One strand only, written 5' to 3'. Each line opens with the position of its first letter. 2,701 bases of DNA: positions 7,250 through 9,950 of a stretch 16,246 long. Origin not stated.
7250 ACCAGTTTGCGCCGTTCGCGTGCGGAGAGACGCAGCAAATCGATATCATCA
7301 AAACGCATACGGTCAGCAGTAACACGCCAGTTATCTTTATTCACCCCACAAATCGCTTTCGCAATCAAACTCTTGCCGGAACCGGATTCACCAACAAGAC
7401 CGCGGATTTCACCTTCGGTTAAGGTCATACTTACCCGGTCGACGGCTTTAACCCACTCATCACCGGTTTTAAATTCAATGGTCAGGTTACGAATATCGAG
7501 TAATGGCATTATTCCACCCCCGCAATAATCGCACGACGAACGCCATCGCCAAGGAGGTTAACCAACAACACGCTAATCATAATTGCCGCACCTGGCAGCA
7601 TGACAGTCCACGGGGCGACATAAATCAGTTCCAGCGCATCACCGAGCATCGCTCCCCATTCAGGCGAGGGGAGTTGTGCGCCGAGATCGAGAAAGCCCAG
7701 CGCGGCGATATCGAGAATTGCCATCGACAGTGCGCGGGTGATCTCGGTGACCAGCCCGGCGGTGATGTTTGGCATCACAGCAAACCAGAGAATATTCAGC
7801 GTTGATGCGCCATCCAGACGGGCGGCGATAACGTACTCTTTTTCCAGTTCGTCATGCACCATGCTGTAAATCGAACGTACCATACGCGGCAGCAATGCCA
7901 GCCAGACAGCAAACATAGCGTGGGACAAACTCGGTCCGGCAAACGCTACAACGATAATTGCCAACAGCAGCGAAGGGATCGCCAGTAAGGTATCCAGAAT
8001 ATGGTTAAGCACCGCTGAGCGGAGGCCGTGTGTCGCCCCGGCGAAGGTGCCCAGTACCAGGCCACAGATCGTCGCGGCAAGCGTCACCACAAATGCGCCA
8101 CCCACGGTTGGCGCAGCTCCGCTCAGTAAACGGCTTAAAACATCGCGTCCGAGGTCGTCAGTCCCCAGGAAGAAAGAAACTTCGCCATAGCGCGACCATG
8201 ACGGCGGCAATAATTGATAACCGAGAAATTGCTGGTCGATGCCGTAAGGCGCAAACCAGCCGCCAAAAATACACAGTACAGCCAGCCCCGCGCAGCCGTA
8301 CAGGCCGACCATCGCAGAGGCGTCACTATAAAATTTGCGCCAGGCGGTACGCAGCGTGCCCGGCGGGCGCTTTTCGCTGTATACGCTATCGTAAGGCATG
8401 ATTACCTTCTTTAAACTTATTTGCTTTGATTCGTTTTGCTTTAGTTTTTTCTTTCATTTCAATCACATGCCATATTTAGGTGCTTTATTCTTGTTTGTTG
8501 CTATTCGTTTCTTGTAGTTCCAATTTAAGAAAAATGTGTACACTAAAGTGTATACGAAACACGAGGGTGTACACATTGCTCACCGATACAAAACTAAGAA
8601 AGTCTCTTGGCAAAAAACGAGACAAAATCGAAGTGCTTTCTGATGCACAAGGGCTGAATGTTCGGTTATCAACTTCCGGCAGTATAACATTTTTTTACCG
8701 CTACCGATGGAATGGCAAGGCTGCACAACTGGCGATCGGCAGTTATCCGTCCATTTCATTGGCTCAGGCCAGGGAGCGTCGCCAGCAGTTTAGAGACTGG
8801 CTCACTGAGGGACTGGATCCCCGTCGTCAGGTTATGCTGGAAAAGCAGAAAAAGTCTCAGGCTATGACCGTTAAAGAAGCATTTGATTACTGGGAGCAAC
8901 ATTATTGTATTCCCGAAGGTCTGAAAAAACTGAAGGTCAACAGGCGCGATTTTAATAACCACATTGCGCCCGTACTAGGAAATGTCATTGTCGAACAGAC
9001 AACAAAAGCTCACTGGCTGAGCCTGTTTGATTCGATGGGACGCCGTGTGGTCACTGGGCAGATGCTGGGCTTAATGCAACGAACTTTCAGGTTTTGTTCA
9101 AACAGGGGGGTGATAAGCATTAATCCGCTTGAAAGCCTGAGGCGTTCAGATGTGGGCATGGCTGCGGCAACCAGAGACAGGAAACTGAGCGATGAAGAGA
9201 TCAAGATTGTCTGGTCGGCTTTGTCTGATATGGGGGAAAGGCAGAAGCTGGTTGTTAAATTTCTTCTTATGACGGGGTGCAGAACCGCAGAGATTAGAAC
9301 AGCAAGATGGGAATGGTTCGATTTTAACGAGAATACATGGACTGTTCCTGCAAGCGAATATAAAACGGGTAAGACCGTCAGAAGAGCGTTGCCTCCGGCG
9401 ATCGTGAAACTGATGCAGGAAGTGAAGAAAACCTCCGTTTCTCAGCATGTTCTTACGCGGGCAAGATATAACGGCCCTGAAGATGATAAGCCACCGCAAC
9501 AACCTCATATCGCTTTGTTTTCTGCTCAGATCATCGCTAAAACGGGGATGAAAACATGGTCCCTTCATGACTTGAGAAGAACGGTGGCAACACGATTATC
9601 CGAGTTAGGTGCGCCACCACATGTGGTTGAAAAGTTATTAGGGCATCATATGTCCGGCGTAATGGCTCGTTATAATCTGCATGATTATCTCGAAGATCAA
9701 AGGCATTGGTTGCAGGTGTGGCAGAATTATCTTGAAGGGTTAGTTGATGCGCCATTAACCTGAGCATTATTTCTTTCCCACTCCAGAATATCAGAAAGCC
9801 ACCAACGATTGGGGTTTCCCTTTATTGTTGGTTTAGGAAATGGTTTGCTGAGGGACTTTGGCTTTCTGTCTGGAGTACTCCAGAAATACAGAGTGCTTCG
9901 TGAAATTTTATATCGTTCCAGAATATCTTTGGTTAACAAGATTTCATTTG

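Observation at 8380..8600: Prophage arm abuts the sapC start codon; sapB and sapA are absent where expected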

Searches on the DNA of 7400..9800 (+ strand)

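Call 4: search_dna_similar(query=window:7400-9800:+, collection=ecoli_genomes, mode=near, max_rows=30)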
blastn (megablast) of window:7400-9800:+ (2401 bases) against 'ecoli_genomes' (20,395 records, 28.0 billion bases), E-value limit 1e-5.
Records with a match: 5423; places in all: 5424; records where one place covers at least 80% of the query: 6.
Genomes with a match: 5422 of 5426; with a place that covers at least 80% of the query: 6. Places per genome that has any: lowest 1, median 1, highest 2. On chromosomes: 5417 places; on plasmids: 7.
Best place of each record, by identity: >=99% 3022; 95-99% 2400; 80-90% 1.
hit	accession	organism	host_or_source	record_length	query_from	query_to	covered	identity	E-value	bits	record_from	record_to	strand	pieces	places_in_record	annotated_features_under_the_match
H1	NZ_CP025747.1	Escherichia coli strain ML35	missing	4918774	1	2401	100%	100.0%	0e+0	4434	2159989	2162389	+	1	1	tyrosine-type recombinase/integrase | sapC: peptide ABC transporter permease SapC | sapD: peptide ABC transporter ATP-binding protein SapD | helix-turn-helix transcriptional regulator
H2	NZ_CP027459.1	Escherichia coli strain 90-3040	missing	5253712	1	2401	100%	99.8%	0e+0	4407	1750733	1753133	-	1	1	tyrosine-type recombinase/integrase | sapC: peptide ABC transporter permease SapC | sapD: peptide ABC transporter ATP-binding protein SapD | helix-turn-helix transcriptional regulator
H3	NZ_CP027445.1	Escherichia coli strain 2013C-3492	Homo sapiens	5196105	1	2401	100%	99.8%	0e+0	4407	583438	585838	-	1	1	tyrosine-type recombinase/integrase | sapC: peptide ABC transporter permease SapC | sapD: peptide ABC transporter ATP-binding protein SapD | helix-turn-helix transcriptional regulator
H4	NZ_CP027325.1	Escherichia coli strain 2013C-4830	Homo sapiens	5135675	1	2401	100%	99.8%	0e+0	4407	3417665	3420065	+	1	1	tyrosine-type recombinase/integrase | sapC: peptide ABC transporter permease SapC | sapD: peptide ABC transporter ATP-binding protein SapD | helix-turn-helix transcriptional regulator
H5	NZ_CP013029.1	Escherichia coli strain 2012C-4227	Homo sapiens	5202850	1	2401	100%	99.8%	0e+0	4407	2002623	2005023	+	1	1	tyrosine-type recombinase/integrase | sapC: peptide ABC transporter permease SapC | sapD: peptide ABC transporter ATP-binding protein SapD | helix-turn-helix transcriptional regulator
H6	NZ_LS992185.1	Escherichia coli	-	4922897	1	2336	97%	83.6%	0e+0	2170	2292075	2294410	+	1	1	tyrosine-type recombinase/integrase | sapC: peptide ABC transporter permease SapC | sapD: peptide ABC transporter ATP-binding protein SapD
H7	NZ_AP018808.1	Escherichia coli strain E2865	Bos taurus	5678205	1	1000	42%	100.0%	0e+0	1847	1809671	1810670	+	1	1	sapC: peptide ABC transporter permease SapC | sapD: peptide ABC transporter ATP-binding protein SapD | sapB: putrescine export ABC transporter permease SapB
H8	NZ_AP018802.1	Escherichia coli strain E2863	Bos taurus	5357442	1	1000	42%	100.0%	0e+0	1847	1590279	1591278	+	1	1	sapC: peptide ABC transporter permease SapC | sapD: peptide ABC transporter ATP-binding protein SapD | sapB: putrescine export ABC transporter permease SapB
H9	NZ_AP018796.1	Escherichia coli strain E2855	Bos taurus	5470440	1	1000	42%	100.0%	0e+0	1847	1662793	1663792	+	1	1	sapC: peptide ABC transporter permease SapC | sapD: peptide ABC transporter ATP-binding protein SapD | sapB: putrescine export ABC transporter permease SapB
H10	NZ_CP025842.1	Escherichia coli strain 720632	Homo sapiens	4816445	1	1000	42%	100.0%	0e+0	1847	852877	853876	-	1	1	sapC: peptide ABC transporter permease SapC | sapD: peptide ABC transporter ATP-binding protein SapD | sapB: putrescine export ABC transporter permease SapB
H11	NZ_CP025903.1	Escherichia coli strain 300709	Homo sapiens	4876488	1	1000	42%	100.0%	0e+0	1847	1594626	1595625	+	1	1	sapC: peptide ABC transporter permease SapC | sapD: peptide ABC transporter ATP-binding protein SapD | sapB: putrescine export ABC transporter permease SapB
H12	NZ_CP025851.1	Escherichia coli strain 510016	Homo sapiens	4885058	1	1000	42%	100.0%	0e+0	1847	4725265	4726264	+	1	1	sapC: peptide ABC transporter permease SapC | sapD: peptide ABC transporter ATP-binding protein SapD | sapB: putrescine export ABC transporter permease SapB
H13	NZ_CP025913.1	Escherichia coli strain 203740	Homo sapiens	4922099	1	1000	42%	100.0%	0e+0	1847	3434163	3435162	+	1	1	sapC: peptide ABC transporter permease SapC | sapD: peptide ABC transporter ATP-binding protein SapD | sapB: putrescine export ABC transporter permease SapB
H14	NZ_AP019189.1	Escherichia coli strain M217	Homo sapiens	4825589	1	1000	42%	100.0%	0e+0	1847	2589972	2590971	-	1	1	sapC: peptide ABC transporter permease SapC | sapD: peptide ABC transporter ATP-binding protein SapD | sapB: putrescine export ABC transporter permease SapB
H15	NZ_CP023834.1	Escherichia coli strain 4/2-1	Homo sapiens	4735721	1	1000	42%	100.0%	0e+0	1847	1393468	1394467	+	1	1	sapC: peptide ABC transporter permease SapC | sapD: peptide ABC transporter ATP-binding protein SapD | sapB: putrescine export ABC transporter permease SapB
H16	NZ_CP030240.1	Escherichia coli strain ER1709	-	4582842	1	1000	42%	100.0%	0e+0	1847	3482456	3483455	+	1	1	sapC: peptide ABC transporter permease SapC | sapD: peptide ABC transporter ATP-binding protein SapD | sapB: putrescine export ABC transporter permease SapB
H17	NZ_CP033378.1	Escherichia coli strain L73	goose anus swab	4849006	1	1000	42%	100.0%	0e+0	1847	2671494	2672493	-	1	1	sapC: peptide ABC transporter permease SapC | sapD: peptide ABC transporter ATP-binding protein SapD | sapB: putrescine export ABC transporter permease SapB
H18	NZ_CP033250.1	Escherichia coli strain ECCHD184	chicken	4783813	1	1000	42%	100.0%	0e+0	1847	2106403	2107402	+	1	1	sapC: peptide ABC transporter permease SapC | sapD: peptide ABC transporter ATP-binding protein SapD | sapB: putrescine export ABC transporter permease SapB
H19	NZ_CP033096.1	Escherichia coli strain CP53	pig feces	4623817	1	1000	42%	100.0%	0e+0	1847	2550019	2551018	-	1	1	sapC: peptide ABC transporter permease SapC | sapD: peptide ABC transporter ATP-binding protein SapD | sapB: putrescine export ABC transporter permease SapB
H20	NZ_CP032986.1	Escherichia coli strain BE2-5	egret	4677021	1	1000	42%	100.0%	0e+0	1847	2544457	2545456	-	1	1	sapC: peptide ABC transporter permease SapC | sapD: peptide ABC transporter ATP-binding protein SapD | sapB: putrescine export ABC transporter permease SapB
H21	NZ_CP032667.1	Escherichia coli str. K-12 substr. MG1655 strain K-12 ...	Laboratory strain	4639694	1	1000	42%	100.0%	0e+0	1847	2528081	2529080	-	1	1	sapC: peptide ABC transporter permease SapC | sapD: peptide ABC transporter ATP-binding protein SapD | sapB: putrescine export ABC transporter permease SapB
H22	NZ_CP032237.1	Escherichia coli strain ECCWS199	chicken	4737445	1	1000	42%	100.0%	0e+0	1847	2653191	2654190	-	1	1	sapC: peptide ABC transporter permease SapC | sapD: peptide ABC transporter ATP-binding protein SapD | sapB: putrescine export ABC transporter permease SapB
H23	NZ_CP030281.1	Escherichia coli strain E308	Broiler chicken farm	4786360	1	1000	42%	100.0%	0e+0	1847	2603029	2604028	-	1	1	sapC: peptide ABC transporter permease SapC | sapD: peptide ABC transporter ATP-binding protein SapD | sapB: putrescine export ABC transporter permease SapB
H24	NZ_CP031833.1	Escherichia coli strain 2452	Homo sapiens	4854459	1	1000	42%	100.0%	0e+0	1847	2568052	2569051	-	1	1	sapC: peptide ABC transporter permease SapC | sapD: peptide ABC transporter ATP-binding protein SapD | sapB: putrescine export ABC transporter permease SapB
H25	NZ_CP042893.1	Escherichia coli strain CFSAN061772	missing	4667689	1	1000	42%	100.0%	0e+0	1847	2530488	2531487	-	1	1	sapC: peptide ABC transporter permease SapC | sapD: peptide ABC transporter ATP-binding protein SapD | sapB: putrescine export ABC transporter permease SapB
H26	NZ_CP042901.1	Escherichia coli strain CFSAN061762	missing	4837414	1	1000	42%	100.0%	0e+0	1847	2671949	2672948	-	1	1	sapC: peptide ABC transporter permease SapC | sapD: peptide ABC transporter ATP-binding protein SapD | sapB: putrescine export ABC transporter permease SapB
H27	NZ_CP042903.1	Escherichia coli strain CFSAN061761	missing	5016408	1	1000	42%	100.0%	0e+0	1847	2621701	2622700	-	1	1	sapC: peptide ABC transporter permease SapC | sapD: peptide ABC transporter ATP-binding protein SapD | sapB: putrescine export ABC transporter permease SapB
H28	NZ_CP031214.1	Escherichia coli strain C600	Homo sapiens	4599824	1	1000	42%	100.0%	0e+0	1847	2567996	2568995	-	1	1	sapC: peptide ABC transporter permease SapC | sapD: peptide ABC transporter ATP-binding protein SapD | sapB: putrescine export ABC transporter permease SapB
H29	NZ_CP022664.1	Escherichia coli strain FORC 064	cucumber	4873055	1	1000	42%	100.0%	0e+0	1847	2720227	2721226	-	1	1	sapC: peptide ABC transporter permease SapC | sapD: peptide ABC transporter ATP-binding protein SapD | sapB: putrescine export ABC transporter permease SapB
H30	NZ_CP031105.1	Escherichia coli strain AMSCJX02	Giant panda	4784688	1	1000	42%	100.0%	0e+0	1847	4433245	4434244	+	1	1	sapC: peptide ABC transporter permease SapC | sapD: peptide ABC transporter ATP-binding protein SapD | sapB: putrescine export ABC transporter permease SapB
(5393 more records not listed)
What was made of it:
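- Homology to 5,400+ uninterrupted E. coli genomes ends at 8399 (call 4).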

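Call 6: get_annotated_region(hit=H1, flank=20000)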
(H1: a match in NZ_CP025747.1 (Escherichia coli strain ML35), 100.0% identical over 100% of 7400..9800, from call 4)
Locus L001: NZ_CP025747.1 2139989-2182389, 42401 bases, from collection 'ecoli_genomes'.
description: Escherichia coli strain ML35 chromosome, complete genome
organism: Escherichia coli strain ML35 (NCBI taxid 562)
replicon: chromosome; assembly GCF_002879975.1
host: -; source: missing; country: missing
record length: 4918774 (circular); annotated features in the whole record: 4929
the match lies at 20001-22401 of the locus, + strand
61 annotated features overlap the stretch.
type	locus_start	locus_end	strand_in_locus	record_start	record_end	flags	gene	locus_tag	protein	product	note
CDS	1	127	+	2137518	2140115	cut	topA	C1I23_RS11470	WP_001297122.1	type I DNA topoisomerase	-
CDS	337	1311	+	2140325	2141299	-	cysB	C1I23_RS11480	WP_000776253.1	HTH-type transcriptional regulator CysB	-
CDS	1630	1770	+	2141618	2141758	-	ymiA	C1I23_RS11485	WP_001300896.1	YmiA family putative membrane protein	-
CDS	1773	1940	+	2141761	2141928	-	yciX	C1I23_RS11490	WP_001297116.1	protein YciX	-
CDS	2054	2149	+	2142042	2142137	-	ymiC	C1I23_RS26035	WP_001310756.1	small membrane protein YmiC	-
CDS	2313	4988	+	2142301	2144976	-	acnA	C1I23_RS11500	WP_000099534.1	aconitate hydratase AcnA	-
CDS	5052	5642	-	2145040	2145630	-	ribA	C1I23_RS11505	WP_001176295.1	GTP cyclohydrolase II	-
CDS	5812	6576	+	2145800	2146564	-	pgpB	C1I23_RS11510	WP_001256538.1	phosphatidylglycerophosphatase B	-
CDS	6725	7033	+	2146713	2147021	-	lapA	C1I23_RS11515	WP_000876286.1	lipopolysaccharide assembly protein LapA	-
CDS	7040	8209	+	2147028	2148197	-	lapB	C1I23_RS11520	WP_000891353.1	lipopolysaccharide assembly protein LapB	-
CDS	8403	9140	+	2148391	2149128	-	pyrF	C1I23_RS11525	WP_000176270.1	orotidine-5'-phosphate decarboxylase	-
CDS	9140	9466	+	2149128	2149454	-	yciH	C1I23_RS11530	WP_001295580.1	stress response translation initiation inhibitor YciH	-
CDS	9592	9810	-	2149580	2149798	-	osmB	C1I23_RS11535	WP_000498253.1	osmotically-inducible lipoprotein OsmB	-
CDS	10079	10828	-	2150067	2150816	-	yciT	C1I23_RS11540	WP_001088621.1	DNA-binding transcriptional regulator YciT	-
CDS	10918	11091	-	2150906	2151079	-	yciZ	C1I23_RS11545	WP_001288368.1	YciZ family protein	-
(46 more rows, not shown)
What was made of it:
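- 9727..9969 (-): Small helix-turn-helix protein, probably an excisionase or directionality factor. It is convergent with int and overlaps its 3' end by 37 nt. RefSeq calls it a helix-turn-helix transcriptional regulator in ML35 (call 6).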

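Call 7: get_annotated_region(hit=H21, flank=3000)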
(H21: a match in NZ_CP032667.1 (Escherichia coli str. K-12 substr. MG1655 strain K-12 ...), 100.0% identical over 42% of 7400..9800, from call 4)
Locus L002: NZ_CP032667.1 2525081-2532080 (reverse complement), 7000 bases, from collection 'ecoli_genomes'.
description: Escherichia coli str. K-12 substr. MG1655 strain K-12 chromosome, complete genome
organism: Escherichia coli str. K-12 substr. MG1655 strain K-12 substr. MG1655 (NCBI taxid 511145)
replicon: chromosome; assembly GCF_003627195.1
host: -; source: Laboratory strain; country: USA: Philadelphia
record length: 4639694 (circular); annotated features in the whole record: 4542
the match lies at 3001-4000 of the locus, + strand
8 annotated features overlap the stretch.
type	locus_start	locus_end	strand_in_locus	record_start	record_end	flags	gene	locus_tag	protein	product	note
CDS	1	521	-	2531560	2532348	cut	fabI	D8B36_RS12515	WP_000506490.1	enoyl-ACP reductase FabI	-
CDS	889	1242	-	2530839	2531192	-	ycjD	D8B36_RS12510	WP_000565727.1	DUF559 domain-containing protein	-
CDS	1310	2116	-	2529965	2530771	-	sapF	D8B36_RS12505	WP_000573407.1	peptide ABC transporter ATP-binding protein SapF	-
CDS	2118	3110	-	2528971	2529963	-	sapD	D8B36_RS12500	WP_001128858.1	peptide ABC transporter ATP-binding protein SapD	-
CDS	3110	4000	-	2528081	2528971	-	sapC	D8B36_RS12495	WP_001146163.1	peptide ABC transporter permease SapC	-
CDS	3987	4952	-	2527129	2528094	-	sapB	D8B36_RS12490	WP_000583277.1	putrescine export ABC transporter permease SapB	-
CDS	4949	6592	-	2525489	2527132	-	sapA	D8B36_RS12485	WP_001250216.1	ABC transporter substrate-binding protein SapA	-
CDS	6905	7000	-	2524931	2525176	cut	ymjA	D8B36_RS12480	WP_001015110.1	YmjA family protein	-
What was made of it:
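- On Intact sapABCDF operon: The K-12 arrangement is in call 7.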

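Call 12: search_dna_similar(query=window:8400-9800:+, collection=phages, mode=distant, max_rows=25)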
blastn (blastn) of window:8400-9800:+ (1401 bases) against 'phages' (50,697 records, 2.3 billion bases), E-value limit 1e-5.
Records with a match: 51; places in all: 51; records where one place covers at least 80% of the query: 40.
Best place of each record, by identity: >=99% 36; 60-80% 15.
By first word of the organism name: Stx2a-converting 36; Enterobacteria 7; Klebsiella 5; Escherichia 3.
By host as written in the record: - 37; Escherichia coli 8; Klebsiella pneumoniae ST974-OXA48 1; Klebsiella pneumoniae ST846-OXA48 1; Klebsiella pneumoniae ST11-VIM1 1; Klebsiella pneumoniae ST16-OXA48 1; Escherichia coli str. K-12 substr. MG1655 1; Klebsiella pneumoniae 1.
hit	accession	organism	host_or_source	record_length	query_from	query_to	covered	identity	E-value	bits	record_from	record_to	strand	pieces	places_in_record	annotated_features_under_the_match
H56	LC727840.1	Stx2a-converting phage Stx2a_JNE122398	-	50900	1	1401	100%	99.7%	0e+0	2509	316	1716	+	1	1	record has no annotation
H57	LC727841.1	Stx2a-converting phage Stx2a_JNE121849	-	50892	1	1401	100%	99.7%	0e+0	2509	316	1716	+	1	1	record has no annotation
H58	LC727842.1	Stx2a-converting phage Stx2a_JNE130812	-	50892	1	1401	100%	99.7%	0e+0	2509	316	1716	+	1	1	record has no annotation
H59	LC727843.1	Stx2a-converting phage Stx2a_JNE122536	-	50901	1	1401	100%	99.7%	0e+0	2509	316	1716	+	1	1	record has no annotation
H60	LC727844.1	Stx2a-converting phage Stx2a_JNE122137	-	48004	1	1401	100%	99.7%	0e+0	2509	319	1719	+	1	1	record has no annotation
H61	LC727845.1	Stx2a-converting phage Stx2a_JNE112618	-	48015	1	1401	100%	99.7%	0e+0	2509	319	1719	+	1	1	record has no annotation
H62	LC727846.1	Stx2a-converting phage Stx2a_JNE092371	-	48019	1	1401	100%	99.7%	0e+0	2509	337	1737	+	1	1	record has no annotation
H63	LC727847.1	Stx2a-converting phage Stx2a_JNE102772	-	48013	1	1401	100%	99.7%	0e+0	2509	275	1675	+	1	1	record has no annotation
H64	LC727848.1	Stx2a-converting phage Stx2a_JNE111036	-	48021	1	1401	100%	99.7%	0e+0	2509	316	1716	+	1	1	record has no annotation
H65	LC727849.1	Stx2a-converting phage Stx2a_JNE071577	-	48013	1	1401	100%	99.7%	0e+0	2509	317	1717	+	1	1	record has no annotation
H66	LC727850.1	Stx2a-converting phage Stx2a_PV98-693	-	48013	1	1401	100%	99.7%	0e+0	2509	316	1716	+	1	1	record has no annotation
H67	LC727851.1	Stx2a-converting phage Stx2a_JNE090279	-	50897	1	1401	100%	99.7%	0e+0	2509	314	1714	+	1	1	record has no annotation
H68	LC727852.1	Stx2a-converting phage Stx2a_JNE072859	-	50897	1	1401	100%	99.7%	0e+0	2509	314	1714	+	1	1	record has no annotation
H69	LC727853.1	Stx2a-converting phage Stx2a_2499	-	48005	1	1401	100%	99.7%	0e+0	2509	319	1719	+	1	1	record has no annotation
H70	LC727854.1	Stx2a-converting phage Stx2a_JNE090861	-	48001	1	1401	100%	99.7%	0e+0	2509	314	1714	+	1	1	record has no annotation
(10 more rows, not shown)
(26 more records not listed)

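Call 21: search_dna_similar(query=L002:3787-4200:+, collection=ecoli_genomes, mode=near, rows=spread, max_rows=40)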
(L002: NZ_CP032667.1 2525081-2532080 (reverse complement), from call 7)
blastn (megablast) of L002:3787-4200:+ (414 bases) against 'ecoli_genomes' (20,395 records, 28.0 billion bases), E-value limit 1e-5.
Records with a match: 5426; places in all: 5433; records where one place covers at least 80% of the query: 5420.
Genomes with a match: 5420 of 5426; with a place that covers at least 80% of the query: 5414. Places per genome that has any: lowest 1, median 1, highest 2. On chromosomes: 5421 places; on plasmids: 12.
Best place of each record, by identity: >=99% 5400; 95-99% 21; 80-90% 5.
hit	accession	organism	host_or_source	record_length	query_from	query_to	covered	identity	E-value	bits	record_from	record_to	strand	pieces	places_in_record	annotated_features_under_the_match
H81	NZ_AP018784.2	Escherichia coli strain SK1144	-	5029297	1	414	100%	100.0%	0e+0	765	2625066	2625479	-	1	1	sapB: putrescine export ABC transporter permease SapB | sapC: peptide ABC transporter permease SapC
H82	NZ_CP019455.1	Escherichia coli strain FHI_NMBU_03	Homo sapiens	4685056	1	414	100%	100.0%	0e+0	765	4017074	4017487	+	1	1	sapC: peptide ABC transporter permease SapC | sapB: putrescine export ABC transporter permease SapB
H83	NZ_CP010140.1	Escherichia coli strain D3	dog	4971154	1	414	100%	100.0%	0e+0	765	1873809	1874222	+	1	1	sapC: peptide ABC transporter permease SapC | sapB: putrescine export ABC transporter permease SapB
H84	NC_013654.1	Escherichia coli SE15 strain SE15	-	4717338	1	414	100%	100.0%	0e+0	765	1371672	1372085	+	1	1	sapC: peptide ABC transporter permease SapC | sapB: putrescine export ABC transporter permease SapB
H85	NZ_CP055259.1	Escherichia coli strain AH62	chicken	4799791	1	414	100%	100.0%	0e+0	765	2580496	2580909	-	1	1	sapB: putrescine export ABC transporter permease SapB | sapC: peptide ABC transporter permease SapC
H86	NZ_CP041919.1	Escherichia coli strain Ec40743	Homo sapiens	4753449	1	414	100%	100.0%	0e+0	765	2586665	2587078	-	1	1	sapB: putrescine export ABC transporter permease SapB | sapC: peptide ABC transporter permease SapC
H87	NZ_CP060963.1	Escherichia coli strain EC7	Homo sapiens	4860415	1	414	100%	100.0%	0e+0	765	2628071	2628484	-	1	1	sapB: putrescine export ABC transporter permease SapB | sapC: peptide ABC transporter permease SapC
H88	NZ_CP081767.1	Escherichia coli strain 0H18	-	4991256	1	414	100%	100.0%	0e+0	765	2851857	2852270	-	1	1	sapB: putrescine export ABC transporter permease SapB | sapC: peptide ABC transporter permease SapC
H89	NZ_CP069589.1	Escherichia coli strain FDAARGOS_1266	Homo sapiens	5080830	1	414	100%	100.0%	0e+0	765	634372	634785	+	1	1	sapC: peptide ABC transporter permease SapC | sapB: putrescine export ABC transporter permease SapB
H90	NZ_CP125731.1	Escherichia coli strain GYB01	Homo sapiens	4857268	1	414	100%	100.0%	0e+0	765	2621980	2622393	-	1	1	sapB: putrescine export ABC transporter permease SapB | sapC: peptide ABC transporter permease SapC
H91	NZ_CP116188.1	Escherichia coli strain DETEC-E223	bed curtain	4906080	1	414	100%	100.0%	0e+0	765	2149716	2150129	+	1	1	sapC: peptide ABC transporter permease SapC | sapB: putrescine export ABC transporter permease SapB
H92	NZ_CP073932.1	Escherichia coli strain MB57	Poultry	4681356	1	414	100%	100.0%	0e+0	765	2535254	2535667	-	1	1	sapB: putrescine export ABC transporter permease SapB | sapC: peptide ABC transporter permease SapC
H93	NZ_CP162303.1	Escherichia coli strain XB2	chicken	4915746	1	414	100%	100.0%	0e+0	765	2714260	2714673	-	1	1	sapB: putrescine export ABC transporter permease SapB | sapC: peptide ABC transporter permease SapC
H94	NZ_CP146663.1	Escherichia coli strain MS 110-3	Homo sapiens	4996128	1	414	100%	100.0%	0e+0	765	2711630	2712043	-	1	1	sapB: putrescine export ABC transporter permease SapB | sapC: peptide ABC transporter permease SapC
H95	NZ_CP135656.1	Escherichia coli strain TUM11356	missing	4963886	1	414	100%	100.0%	0e+0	765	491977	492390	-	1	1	sapB: putrescine export ABC transporter permease SapB | sapC: peptide ABC transporter permease SapC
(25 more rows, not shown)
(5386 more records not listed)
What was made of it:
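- On Intact sapABCDF operon: The junction is continuous in 5,414 of 5,420 complete genomes (call 21).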
